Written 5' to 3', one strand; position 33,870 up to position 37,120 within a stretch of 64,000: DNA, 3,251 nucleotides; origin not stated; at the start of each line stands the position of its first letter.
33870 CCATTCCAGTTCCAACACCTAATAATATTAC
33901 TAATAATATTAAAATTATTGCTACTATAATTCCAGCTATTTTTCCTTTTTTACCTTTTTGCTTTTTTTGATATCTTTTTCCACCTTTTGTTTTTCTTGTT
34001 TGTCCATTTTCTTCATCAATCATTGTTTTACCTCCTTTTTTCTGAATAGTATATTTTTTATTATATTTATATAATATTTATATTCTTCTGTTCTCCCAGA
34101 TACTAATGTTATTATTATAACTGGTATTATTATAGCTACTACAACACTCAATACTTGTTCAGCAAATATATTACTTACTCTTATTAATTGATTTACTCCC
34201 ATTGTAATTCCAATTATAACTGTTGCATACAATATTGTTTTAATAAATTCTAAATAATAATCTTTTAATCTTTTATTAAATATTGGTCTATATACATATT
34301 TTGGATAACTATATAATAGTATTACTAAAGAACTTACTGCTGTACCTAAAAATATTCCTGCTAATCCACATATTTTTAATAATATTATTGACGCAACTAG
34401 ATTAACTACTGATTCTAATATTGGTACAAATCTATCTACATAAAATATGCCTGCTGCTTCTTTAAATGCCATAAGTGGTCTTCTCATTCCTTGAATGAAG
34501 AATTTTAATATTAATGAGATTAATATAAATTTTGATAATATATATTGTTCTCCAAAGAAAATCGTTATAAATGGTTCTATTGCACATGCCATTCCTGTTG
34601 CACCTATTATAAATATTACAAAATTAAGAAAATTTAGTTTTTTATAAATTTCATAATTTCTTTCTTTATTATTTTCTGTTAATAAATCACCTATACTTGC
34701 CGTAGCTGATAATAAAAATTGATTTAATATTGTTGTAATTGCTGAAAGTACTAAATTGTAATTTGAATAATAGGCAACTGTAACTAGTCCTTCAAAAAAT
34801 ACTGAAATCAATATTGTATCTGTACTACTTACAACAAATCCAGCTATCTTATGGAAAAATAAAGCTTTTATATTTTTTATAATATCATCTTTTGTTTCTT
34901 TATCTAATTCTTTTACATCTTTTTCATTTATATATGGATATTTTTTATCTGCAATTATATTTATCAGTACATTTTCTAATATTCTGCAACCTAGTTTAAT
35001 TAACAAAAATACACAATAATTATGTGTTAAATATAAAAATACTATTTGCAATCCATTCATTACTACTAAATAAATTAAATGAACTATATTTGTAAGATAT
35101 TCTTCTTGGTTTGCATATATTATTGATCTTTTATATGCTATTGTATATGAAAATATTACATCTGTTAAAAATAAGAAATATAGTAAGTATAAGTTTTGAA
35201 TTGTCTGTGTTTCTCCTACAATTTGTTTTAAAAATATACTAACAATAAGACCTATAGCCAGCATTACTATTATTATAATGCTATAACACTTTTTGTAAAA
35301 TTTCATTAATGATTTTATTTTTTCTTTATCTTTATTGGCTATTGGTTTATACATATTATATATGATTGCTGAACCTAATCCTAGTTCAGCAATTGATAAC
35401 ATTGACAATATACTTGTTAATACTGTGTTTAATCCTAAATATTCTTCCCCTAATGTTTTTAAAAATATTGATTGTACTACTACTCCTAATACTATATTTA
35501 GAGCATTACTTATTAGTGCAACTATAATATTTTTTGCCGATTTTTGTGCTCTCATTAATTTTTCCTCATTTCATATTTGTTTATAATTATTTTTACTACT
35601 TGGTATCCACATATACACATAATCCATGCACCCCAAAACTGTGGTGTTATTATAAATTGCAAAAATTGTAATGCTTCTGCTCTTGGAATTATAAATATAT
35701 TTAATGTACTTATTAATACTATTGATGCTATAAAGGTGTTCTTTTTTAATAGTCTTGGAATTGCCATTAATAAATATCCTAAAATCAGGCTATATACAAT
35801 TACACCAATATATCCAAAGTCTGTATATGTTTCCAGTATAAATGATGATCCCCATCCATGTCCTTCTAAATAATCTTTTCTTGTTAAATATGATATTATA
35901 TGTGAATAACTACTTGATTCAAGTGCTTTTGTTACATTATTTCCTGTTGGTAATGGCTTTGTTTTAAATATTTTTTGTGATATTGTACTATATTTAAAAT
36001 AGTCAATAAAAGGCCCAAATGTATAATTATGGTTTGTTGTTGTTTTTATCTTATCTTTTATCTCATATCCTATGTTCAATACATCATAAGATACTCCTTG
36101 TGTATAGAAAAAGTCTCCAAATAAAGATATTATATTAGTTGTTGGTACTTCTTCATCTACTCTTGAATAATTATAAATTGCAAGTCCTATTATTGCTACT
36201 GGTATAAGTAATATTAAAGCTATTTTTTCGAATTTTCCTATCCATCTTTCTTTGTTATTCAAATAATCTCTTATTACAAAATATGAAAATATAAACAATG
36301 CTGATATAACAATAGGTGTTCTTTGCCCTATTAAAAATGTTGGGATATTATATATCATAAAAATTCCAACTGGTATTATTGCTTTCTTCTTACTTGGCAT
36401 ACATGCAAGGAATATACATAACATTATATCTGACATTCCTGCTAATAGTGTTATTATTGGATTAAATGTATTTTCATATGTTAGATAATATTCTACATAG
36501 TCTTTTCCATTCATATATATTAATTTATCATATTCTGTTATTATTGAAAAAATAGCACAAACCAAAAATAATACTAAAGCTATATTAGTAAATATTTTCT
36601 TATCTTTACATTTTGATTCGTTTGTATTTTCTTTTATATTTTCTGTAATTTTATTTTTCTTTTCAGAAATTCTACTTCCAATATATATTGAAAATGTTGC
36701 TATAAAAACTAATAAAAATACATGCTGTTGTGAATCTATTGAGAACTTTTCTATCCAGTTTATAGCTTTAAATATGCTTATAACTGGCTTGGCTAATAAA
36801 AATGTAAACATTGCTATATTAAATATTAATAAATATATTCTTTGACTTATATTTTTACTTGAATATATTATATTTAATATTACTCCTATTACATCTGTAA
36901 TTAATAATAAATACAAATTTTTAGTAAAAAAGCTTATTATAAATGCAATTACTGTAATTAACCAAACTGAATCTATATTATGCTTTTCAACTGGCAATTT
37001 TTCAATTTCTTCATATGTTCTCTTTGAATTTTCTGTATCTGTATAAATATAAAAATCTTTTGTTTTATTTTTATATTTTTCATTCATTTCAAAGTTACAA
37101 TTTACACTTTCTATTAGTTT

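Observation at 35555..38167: Single 870-aa protein fusing a TagB/TagF-type CDP-glycerol glycerophosphotransferase to a Wzy_C (O-antigen ligase/polymerase-like) membrane domain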

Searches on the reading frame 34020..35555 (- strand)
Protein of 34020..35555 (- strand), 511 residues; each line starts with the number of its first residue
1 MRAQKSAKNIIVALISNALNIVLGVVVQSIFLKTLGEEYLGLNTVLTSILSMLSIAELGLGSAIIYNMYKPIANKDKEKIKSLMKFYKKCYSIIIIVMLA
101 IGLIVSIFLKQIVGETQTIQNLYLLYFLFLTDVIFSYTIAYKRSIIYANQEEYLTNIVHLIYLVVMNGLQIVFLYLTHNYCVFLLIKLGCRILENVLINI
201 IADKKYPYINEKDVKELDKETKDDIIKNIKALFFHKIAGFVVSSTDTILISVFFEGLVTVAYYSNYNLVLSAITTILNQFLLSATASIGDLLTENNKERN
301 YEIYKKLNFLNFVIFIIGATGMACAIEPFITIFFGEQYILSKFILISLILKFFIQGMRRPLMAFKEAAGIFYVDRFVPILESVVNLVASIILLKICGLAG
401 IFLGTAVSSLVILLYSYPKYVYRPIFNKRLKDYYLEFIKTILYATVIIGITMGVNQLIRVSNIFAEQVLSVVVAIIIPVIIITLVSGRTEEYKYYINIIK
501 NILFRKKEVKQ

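Call 7: search_protein_families(library=pfam, proteins=[window:34020-35555:-], max_evalue=0.001)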
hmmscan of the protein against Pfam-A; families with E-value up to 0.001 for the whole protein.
window:34020-35555:- (511 aa): 0 families

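Call 31: search_protein_families(library=pfam, proteins=[window:34020-35555:-], max_evalue=10)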
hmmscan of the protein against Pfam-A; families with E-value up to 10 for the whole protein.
window:34020-35555:- (511 aa): 1 family
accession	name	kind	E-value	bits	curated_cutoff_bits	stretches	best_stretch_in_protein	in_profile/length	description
PF12555.13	SteA-like_C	-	0.003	18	26.4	1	453-491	2-39/52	SteA-like C-terminal domain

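Call 33: search_protein_families(library=ncbifam, proteins=[window:34020-35555:-], max_evalue=0.01)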
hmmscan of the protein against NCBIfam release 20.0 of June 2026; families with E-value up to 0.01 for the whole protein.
window:34020-35555:- (511 aa): 1 family
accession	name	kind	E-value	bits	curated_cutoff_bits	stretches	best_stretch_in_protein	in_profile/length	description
NF041503.1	WZX_like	subfamily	8.3e-11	41.6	300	1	13-403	2-406/429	O-unit flippase-like protein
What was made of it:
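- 34020..35555 (-): Divergent Wzx-like (MOP) flippase, 511 aa. Its start codon overlaps the stop codon of the fusion gene by 1 nt. NF041503 WZX_like E 8e-11, full length but below the curated cutoff (call 33).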

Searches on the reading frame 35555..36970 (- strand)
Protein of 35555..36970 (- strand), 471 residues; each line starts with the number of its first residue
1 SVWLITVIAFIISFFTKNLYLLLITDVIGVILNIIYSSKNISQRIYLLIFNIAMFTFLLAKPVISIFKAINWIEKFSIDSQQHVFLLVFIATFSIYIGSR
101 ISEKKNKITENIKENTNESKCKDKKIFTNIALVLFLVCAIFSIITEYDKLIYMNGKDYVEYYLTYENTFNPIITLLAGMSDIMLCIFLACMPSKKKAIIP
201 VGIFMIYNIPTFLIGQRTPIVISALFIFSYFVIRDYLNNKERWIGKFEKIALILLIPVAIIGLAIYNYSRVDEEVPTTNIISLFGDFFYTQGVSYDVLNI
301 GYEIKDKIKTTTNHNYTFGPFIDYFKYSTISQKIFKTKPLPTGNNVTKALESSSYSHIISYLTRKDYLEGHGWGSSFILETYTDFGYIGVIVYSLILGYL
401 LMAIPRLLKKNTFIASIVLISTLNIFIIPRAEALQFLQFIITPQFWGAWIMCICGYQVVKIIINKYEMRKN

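Call 14: find_homologous_proteins(query=window:35555-36970:-, max_evalue=0.00001)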
Query window:35555-36970:- (471 aa): 33 proteins with E <= 0.00001 among 8000 candidates.
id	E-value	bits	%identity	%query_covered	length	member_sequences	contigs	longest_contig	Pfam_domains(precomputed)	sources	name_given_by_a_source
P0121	5.8e-185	634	100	61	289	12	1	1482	PF14296.12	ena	-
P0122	1.3e-106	375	45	89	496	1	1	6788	PF14296.12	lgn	-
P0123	1.4e-99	352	39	99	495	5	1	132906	PF14296.12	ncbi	-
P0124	7.4e-99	350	44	86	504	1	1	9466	PF14296.12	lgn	-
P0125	1.7e-97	345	40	93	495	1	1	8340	PF14296.12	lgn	-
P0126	1.5e-96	342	39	92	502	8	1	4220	PF14296.12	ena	-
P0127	2.7e-96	341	40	95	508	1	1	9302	PF14296.12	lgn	-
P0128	2.3e-94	335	37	99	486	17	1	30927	PF14296.12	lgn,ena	-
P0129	1.0e-92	330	38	93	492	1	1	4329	PF14296.12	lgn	-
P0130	2.1e-90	322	39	89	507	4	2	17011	PF14296.12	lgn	-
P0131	9.2e-90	320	39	88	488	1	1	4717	PF14296.12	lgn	-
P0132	1.4e-89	319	38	94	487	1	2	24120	PF14296.12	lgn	-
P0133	2.2e-89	318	40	93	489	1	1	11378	PF14296.12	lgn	-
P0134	4.1e-89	318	37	92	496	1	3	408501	PF14296.12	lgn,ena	-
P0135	2.0e-88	315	36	94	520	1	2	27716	PF14296.12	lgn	-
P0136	7.3e-88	313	37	94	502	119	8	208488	PF14296.12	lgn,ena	-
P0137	6.3e-85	304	37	98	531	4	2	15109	PF14296.12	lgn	-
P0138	1.3e-84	303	35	88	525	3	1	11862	PF14296.12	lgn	-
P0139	7.4e-84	300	36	100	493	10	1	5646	PF14296.12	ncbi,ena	-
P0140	1.2e-83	300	38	93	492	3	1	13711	PF14296.12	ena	-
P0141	1.8e-83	299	36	94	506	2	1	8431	PF14296.12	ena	-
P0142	2.6e-82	295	36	87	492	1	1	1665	PF14296.12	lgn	-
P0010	4.3e-79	285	69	42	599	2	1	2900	PF14296.12,PF04464.21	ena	-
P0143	4.0e-77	278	42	66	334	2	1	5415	PF14296.12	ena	-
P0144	7.5e-77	277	36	95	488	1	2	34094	PF14296.12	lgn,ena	-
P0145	1.5e-72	263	34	92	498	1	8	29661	PF14296.12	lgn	-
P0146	1.7e-72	263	35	91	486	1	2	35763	PF14296.12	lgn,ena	-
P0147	2.4e-72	262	33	95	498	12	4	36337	PF14296.12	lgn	-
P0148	9.3e-72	260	33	99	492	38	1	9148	PF14296.12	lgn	-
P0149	1.3e-70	257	34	95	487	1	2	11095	PF14296.12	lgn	-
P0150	3.0e-62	229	34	81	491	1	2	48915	PF14296.12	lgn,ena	-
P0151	9.7e-45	171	31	92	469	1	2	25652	PF14296.12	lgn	-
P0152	7.6e-29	119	27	87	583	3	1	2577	PF14296.12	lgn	-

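Call 17: find_related_loci(query=A2, collection=genome_contigs, flank=10000)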
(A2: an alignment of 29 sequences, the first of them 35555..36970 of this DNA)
Query A2 (471 aa) in genome_contigs; peptide patterns used: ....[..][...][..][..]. (x = any residue, [..] = any of these).
61 stretches matched a pattern; 47 encode a relative of the query (tblastn E <= 1e-3); 47 distinct loci.
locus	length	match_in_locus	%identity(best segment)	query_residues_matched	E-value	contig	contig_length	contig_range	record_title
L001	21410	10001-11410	84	1-471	0e+0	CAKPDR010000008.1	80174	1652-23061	MAG: uncultured Clostridia bacterium isolate REFINED_METABAT215_SUBJECT_CONTIGS_1500_ASSEMBLY_K77_MERGED__Pilot_MoBio_Fi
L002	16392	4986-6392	81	1-470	0e+0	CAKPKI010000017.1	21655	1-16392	MAG: uncultured Clostridia bacterium isolate REFINED_METABAT215_TOP10_CONTIGS_1500_ASSEMBLY_K77_MERGED__Hadza_PheChl_Fib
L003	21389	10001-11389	65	1-470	0e+0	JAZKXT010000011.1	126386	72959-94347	MAG: Clostridia bacterium isolate T1900045116_TC20190110.MAGScoT_cleanbin_000010 SGB_4808_k141_1998478, whole genome sho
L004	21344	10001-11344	65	1-453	0e+0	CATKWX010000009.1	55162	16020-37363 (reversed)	MAG TPA_asm: uncultured Eubacteriales bacterium isolate MGG07965_1680015447 genome assembly, contig: ERR3199602_737, who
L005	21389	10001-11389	72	1-471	0e+0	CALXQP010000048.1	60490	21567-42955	MAG: uncultured Clostridia bacterium isolate E14__bin256 genome assembly, contig: E14__k127_2328991, whole genome shotgu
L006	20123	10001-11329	38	33-470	9e-105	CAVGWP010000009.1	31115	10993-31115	bacterium isolate H07675-L1_cleanbin_000027 genome assembly, contig: Spades_H07675-L1_contig_1147, whole genome shotgun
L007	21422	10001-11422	40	1-470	1e-104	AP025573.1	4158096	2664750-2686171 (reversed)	Lachnospiraceae bacterium CE91-St61 DNA, complete genome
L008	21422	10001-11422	39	1-470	4e-103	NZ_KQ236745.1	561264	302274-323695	Dorea sp. D27 supercont1.3, whole genome shotgun sequence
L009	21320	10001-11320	38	33-470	2e-101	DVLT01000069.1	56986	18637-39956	MAG TPA_asm: Candidatus Onthocola gallistercoris isolate CHK187-14744 CHK187__C345213_L56986_ERR3414582, whole genome sh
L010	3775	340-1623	40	33-455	3e-101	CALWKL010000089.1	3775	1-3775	MAG: uncultured Clostridia bacterium isolate E17__bin70 genome assembly, contig: E17__k127_5308972, whole genome shotgun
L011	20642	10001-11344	38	4-456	9e-96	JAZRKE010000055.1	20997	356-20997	MAG: Acutalibacteraceae bacterium isolate T1900045451_YK20190142.MAGScoT_cleanbin_000001 SGB_7176_k141_2578312, whole ge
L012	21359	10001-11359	39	20-448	3e-95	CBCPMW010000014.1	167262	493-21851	MAG: uncultured Eubacteriales bacterium isolate metabat2_RB1.3_MAGs genome assembly, contig: k87_93348, whole genome sho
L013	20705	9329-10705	38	7-467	4e-95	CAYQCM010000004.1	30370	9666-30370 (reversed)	MAG TPA_asm: uncultured Eubacteriales bacterium isolate SRP141132_co3_290 genome assembly, contig: NODE_981_length_30370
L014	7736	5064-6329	39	33-452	1e-93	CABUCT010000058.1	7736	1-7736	MAG TPA_asm: uncultured Ruminococcaceae bacterium isolate MGYG-HGUT-03887 genome assembly, contig: GUT_GENOME247220_58,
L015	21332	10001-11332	35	30-471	2e-92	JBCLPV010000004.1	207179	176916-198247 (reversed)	Lachnospiraceae bacterium 50-23 voucher GPTB0131 scaffold4, whole genome shotgun sequence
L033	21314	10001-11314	34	33-467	1e-81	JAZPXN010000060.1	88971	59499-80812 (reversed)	MAG: Eubacteriales bacterium isolate T1900044652_TS20190118.MAGScoT_cleanbin_000004 SGB_1430_k141_1797116, whole genome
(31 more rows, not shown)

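Call 48: search_protein_families(library=pfam, proteins=[L005:5171-6637:+, L005:6647-7726:+, L005:7746-8804:+, L033:6371-7588:+, L033:7598-8674:+, L033:8658-9788:+, L033:9836-11353:+, L033:11346-12110:+], max_evalue=0.001)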
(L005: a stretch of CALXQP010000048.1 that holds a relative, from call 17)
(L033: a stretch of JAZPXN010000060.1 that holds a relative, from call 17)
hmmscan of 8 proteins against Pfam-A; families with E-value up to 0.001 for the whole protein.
L005:5171-6637:+ (488 aa): 2 families
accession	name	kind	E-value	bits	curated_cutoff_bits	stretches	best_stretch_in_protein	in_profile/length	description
PF03062.24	MBOAT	-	8.7e-34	117.7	27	1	137-373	69-323/337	MBOAT, membrane-bound O-acyltransferase family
PF13813.11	MBOAT_2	-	4.7e-11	43.3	25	1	266-328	4-68/85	Membrane bound O-acyl transferase family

L005:6647-7726:+ (359 aa): 0 families

L005:7746-8804:+ (352 aa): 0 families

L033:6371-7588:+ (405 aa): 1 family
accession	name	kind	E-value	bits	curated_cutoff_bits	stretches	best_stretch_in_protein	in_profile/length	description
PF04464.20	Glyphos_transf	-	5.1e-32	111.7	22.1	1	40-402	10-365/367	CDP-Glycerol:Poly(glycerophosphate) glycerophosphotransferase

L033:7598-8674:+ (358 aa): 5 families
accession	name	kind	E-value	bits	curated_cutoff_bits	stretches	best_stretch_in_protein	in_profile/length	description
PF00534.26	Glycos_transf_1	-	2.1e-38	132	26.4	1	174-336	7-171/172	Glycosyl transferases group 1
PF13692.12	Glyco_trans_1_4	-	2.7e-31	109.1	27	1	183-323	2-142/142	Glycosyl transferases group 1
PF13439.12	Glyco_transf_4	-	7.3e-16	59.1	28.5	1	15-170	2-167/170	Glycosyltransferase Family 4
PF13579.12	Glyco_trans_4_4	-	2.6e-09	38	29.7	1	15-168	1-158/158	Glycosyl transferase 4-like domain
PF20706.3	GT4-conflict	-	1.6e-06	27.8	26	1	121-284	131-309/385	Family 4 Glycosyltransferase in conflict systems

L033:8658-9788:+ (376 aa): 4 families
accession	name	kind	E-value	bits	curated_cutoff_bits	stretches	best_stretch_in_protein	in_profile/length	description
PF00534.26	Glycos_transf_1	-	2.1e-27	96.2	26.4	1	199-354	8-167/172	Glycosyl transferases group 1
PF13692.12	Glyco_trans_1_4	-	8.9e-25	88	27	1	207-345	2-142/142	Glycosyl transferases group 1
PF13439.12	Glyco_transf_4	-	5e-11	43.4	28.5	1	23-187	2-167/170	Glycosyltransferase Family 4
PF20706.3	GT4-conflict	-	0.00031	20.3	26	1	203-322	194-323/385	Family 4 Glycosyltransferase in conflict systems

L033:9836-11353:+ (505 aa): 1 family
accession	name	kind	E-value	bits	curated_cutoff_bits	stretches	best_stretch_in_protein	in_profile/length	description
PF14296.11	O-ag_pol_Wzy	-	4.5e-102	342.6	26.6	1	32-491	12-467/468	O-antigen polysaccharide polymerase Wzy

L033:11346-12110:+ (254 aa): 0 families

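Call 50: predict_structure(alignment_id=A2)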
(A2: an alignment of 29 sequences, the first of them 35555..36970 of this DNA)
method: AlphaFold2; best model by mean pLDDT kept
length: 471 residues; sequences in the alignment: 29
mean_pLDDT: 91.9   pTM: 0.90
mean pLDDT of the five models: 91.9, 90.8, 90.4, 90.2, 89.7
residues with pLDDT >= 90: 364; 70-90: 89; 50-70: 14; < 50: 4
segments of 3 or more residues with pLDDT < 50: none
pLDDT, mean of each block of 10 residues (from residue 1): 96 98 98 97 96 97 95 94 98 98 79 51 90 98 95 86 86 95 97 95 95 90 95 89 91 88 87 83 92 96 84 83 92 93 89 93 91 93 97 98 93 96 96 96 96 96 90 71
secondary structure, 60 per line:
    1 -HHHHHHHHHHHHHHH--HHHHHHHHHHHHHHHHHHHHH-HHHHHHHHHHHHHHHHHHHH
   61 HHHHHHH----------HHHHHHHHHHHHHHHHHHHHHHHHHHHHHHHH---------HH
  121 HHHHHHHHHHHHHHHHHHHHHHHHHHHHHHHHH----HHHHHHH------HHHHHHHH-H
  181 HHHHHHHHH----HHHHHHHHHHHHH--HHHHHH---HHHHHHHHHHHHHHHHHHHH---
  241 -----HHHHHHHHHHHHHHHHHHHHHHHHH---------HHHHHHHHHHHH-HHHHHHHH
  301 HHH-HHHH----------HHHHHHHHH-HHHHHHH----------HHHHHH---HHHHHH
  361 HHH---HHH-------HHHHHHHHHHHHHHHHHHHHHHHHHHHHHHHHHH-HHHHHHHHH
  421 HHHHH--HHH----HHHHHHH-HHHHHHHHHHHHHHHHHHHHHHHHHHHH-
elements in order: H2-16 H19-39 H41-67 H78-109 H119-153 H158-164 H171-178 H180-189 H194-206 H209-214 H218-237 H246-270 H280-291 H293-303 H305-308 H319-327 H329-335 H346-351 H355-363 H377-410 H412-425 H435-441 H443-470

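Call 65: fold_search(model_id=the predicted structure, library=pdb)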
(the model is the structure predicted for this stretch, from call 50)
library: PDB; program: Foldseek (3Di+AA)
matches with E <= 10: 150; with E <= 0.001: 0
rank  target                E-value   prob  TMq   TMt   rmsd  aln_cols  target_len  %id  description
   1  8dl8_A                2.3e-01  0.16  0.16  0.16  21.9       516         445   12  Cryo-EM structure of human ferroportin/slc40 bound to Co2+ in nanodisc (released 2022-12-07)
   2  8bzy_A                5.3e-01  0.12  0.16  0.18  22.0       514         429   12  Structure of SLC40/ferroportin in complex with vamifeport and synthetic nanobody Sy3 in occluded conformation (released 2023-03-22)
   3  7b6w                  6.0e-01  0.09  0.12  0.12  27.2       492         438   13  Crystal structure of the human alpha1B adrenergic receptor in complex with inverse agonist (+)-cyclazosin (released 2022-01-12)
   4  6w4s_F                7.3e-01  0.09  0.15  0.16  21.6       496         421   13  Structure of apo human ferroportin in lipid nanodisc (released 2020-09-09)
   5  6wbv_A                8.2e-01  0.07  0.13  0.14  20.2       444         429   14  Structure of human ferroportin bound to hepcidin and cobalt in lipid nanodisc (released 2020-09-09)
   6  9bud_R                8.6e-01  0.13  0.12  0.15  19.8       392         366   11  Human calcitonin Receptor in complex with Gs and cagrilintide in the CT-like conformation (released 2025-04-23)
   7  6d0n_B                8.9e-01  0.12  0.16  0.17  19.9       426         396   12  Crystal structure of a CLC-type fluoride/proton antiporter, V319G mutant (released 2018-07-04)
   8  7jh5_B                1.0e+00  0.09  0.10  0.14  23.7       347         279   10  Co-LOCKR: de novo designed protein switch (released 2020-09-02)
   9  9g71_A                1.2e+00  0.06  0.11  0.12  30.2       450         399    8  Cryo-EM structure of TTYH2 in complex with lipids in GDN (released 2025-05-21)
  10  7rtt_B                1.3e+00  0.07  0.14  0.15  31.1       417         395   11  Cryo-EM structure of a TTYH2 cis-dimer (released 2021-08-25)
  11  6d0j_B                1.4e+00  0.10  0.16  0.18  19.5       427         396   13  Crystal structure of a CLC-type fluoride/proton antiporter (released 2018-07-04)
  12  6d0n_A                1.5e+00  0.09  0.16  0.17  19.9       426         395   12  Crystal structure of a CLC-type fluoride/proton antiporter, V319G mutant (released 2018-07-04)
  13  8vy9_R                1.6e+00  0.07  0.12  0.16  22.2       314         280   14  CryoEM structure of Ggust-coupled TAS2R14 with cholesterol and an intracellular tastant (released 2024-04-03)
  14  8xqt_R                1.8e+00  0.07  0.11  0.15  22.1       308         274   15  Structure of human class T GPCR TAS2R14-Gi complex. (released 2024-07-10)
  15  8b8g_A                1.8e+00  0.06  0.16  0.12  23.7       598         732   12  Cryo-EM structure of Ca2+-free mTMEM16F F518H mutant in Digitonin (released 2022-11-16)
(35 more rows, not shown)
